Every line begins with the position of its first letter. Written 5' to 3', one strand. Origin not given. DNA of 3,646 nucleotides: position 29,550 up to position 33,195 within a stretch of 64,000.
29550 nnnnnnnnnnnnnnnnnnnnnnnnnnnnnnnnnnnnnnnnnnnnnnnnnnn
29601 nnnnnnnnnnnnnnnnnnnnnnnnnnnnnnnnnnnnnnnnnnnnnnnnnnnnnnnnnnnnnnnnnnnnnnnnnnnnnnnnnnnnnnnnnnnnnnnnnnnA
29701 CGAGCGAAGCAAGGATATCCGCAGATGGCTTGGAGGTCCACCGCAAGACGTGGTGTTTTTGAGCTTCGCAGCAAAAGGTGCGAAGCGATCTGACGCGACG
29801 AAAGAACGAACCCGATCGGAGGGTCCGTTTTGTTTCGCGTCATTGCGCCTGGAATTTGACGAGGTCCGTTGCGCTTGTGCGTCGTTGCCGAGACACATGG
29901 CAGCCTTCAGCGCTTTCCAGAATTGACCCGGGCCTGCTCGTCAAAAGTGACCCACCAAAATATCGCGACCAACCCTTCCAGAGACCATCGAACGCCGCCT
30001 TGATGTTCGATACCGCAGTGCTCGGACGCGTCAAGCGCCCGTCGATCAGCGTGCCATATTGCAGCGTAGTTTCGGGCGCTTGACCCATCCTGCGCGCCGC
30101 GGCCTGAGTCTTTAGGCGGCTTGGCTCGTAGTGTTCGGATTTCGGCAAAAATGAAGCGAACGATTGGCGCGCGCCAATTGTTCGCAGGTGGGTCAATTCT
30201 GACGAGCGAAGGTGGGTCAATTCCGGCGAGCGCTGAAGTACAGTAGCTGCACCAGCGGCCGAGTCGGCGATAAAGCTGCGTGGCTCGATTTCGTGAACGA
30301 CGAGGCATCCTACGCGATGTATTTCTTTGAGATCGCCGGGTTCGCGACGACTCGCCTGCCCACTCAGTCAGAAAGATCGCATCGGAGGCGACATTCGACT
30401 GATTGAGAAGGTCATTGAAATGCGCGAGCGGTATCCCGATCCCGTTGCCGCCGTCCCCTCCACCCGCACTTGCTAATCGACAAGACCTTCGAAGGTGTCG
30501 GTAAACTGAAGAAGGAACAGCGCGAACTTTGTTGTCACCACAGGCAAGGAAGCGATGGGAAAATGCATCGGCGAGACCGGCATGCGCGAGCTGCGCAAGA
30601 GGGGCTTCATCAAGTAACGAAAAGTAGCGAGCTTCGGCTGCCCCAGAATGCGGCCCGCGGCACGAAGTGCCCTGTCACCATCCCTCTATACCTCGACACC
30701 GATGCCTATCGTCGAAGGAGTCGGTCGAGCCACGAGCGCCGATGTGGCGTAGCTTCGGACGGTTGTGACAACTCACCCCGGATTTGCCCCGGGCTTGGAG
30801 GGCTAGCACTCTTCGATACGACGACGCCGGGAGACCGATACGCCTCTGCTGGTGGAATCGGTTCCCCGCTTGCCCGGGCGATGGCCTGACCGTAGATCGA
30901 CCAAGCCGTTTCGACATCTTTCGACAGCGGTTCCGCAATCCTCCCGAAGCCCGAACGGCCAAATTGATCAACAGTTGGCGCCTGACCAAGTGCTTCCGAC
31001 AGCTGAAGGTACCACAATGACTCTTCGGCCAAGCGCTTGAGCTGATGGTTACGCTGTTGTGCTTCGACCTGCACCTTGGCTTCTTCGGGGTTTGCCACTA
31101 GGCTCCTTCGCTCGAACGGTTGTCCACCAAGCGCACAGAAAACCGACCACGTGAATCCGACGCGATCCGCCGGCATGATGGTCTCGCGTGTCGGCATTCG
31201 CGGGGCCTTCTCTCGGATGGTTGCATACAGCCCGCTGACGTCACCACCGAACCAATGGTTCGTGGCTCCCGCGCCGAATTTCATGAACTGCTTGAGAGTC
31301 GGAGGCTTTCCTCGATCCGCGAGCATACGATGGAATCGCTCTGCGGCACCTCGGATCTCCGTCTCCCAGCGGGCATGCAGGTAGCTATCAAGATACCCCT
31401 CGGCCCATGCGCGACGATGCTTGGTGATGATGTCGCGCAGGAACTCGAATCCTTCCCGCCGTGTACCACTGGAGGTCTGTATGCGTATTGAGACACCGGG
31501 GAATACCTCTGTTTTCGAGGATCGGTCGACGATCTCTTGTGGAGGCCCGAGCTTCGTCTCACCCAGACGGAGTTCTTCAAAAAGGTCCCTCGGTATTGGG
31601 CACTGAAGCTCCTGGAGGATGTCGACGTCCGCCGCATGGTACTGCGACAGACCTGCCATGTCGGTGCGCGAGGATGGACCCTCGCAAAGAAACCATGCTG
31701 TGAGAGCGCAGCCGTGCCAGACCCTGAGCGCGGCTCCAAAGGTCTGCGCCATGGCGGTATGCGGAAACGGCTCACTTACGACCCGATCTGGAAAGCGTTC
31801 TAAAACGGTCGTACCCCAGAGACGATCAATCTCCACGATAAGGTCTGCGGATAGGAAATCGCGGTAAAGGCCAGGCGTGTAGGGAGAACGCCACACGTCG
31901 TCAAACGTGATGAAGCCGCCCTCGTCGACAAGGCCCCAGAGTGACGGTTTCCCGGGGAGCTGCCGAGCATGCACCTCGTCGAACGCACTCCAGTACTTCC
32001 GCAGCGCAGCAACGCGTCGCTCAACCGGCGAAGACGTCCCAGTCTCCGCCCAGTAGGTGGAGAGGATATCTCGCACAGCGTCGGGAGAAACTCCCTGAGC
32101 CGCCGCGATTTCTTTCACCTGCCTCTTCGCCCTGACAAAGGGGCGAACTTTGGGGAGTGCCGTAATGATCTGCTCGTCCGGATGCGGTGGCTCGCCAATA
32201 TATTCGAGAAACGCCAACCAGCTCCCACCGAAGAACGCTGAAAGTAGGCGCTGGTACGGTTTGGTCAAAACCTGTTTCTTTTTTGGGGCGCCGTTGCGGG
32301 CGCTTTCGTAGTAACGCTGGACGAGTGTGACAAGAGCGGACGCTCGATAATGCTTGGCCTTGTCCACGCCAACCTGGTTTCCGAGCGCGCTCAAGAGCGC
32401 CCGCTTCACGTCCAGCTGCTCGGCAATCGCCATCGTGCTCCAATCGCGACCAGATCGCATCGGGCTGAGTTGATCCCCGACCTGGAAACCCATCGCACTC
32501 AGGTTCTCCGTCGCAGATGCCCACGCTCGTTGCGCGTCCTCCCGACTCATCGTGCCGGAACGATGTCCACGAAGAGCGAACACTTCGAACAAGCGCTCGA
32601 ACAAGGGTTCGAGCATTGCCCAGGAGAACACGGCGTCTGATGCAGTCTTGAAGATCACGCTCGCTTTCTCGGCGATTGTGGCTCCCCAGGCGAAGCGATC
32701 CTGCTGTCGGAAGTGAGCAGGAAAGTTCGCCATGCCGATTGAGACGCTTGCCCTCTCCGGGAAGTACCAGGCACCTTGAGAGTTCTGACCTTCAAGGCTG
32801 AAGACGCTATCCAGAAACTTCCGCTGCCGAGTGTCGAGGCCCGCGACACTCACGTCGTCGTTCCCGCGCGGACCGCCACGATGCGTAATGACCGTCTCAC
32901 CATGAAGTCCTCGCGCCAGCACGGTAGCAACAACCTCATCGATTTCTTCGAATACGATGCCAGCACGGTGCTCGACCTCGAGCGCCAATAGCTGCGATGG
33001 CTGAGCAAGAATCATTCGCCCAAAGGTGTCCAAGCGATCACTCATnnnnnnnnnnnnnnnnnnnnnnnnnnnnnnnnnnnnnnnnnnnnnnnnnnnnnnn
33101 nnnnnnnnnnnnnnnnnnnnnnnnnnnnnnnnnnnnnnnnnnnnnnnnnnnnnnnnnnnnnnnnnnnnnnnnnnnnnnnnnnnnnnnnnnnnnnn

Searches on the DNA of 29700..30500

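Call 60: search_rna_families(source=window, start=29700, end=30500, threshold=evalue, max_evalue=1)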
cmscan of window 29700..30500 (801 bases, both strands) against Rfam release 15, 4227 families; matches with E-value up to 1: 0.
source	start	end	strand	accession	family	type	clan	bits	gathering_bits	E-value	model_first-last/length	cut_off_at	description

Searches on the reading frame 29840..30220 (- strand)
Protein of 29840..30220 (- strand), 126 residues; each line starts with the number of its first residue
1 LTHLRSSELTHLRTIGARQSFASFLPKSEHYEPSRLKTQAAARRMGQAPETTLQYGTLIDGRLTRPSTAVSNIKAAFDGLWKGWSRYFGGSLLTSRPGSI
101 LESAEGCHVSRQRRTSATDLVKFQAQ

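Call 7: search_protein_families(library=pfam, proteins=[window:29840-30220:-], max_evalue=0.01)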
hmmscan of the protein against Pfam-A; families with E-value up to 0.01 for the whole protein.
window:29840-30220:- (126 aa): 0 families

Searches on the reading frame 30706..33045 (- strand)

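Call 7: search_protein_families(library=pfam, proteins=[window:30706-33045:-], max_evalue=0.01)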
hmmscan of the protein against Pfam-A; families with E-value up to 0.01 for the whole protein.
window:30706-33045:- (779 aa): 1 family
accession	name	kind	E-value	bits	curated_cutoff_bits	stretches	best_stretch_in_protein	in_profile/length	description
PF13384.12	HTH_23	-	0.0026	18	24.6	0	309-336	19-45/50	Homeodomain-like domain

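Call 27: search_protein_families(library=ncbifam, proteins=[window:30706-33045:-], max_evalue=0.01)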
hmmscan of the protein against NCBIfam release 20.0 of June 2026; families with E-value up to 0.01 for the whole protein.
window:30706-33045:- (779 aa): 0 families
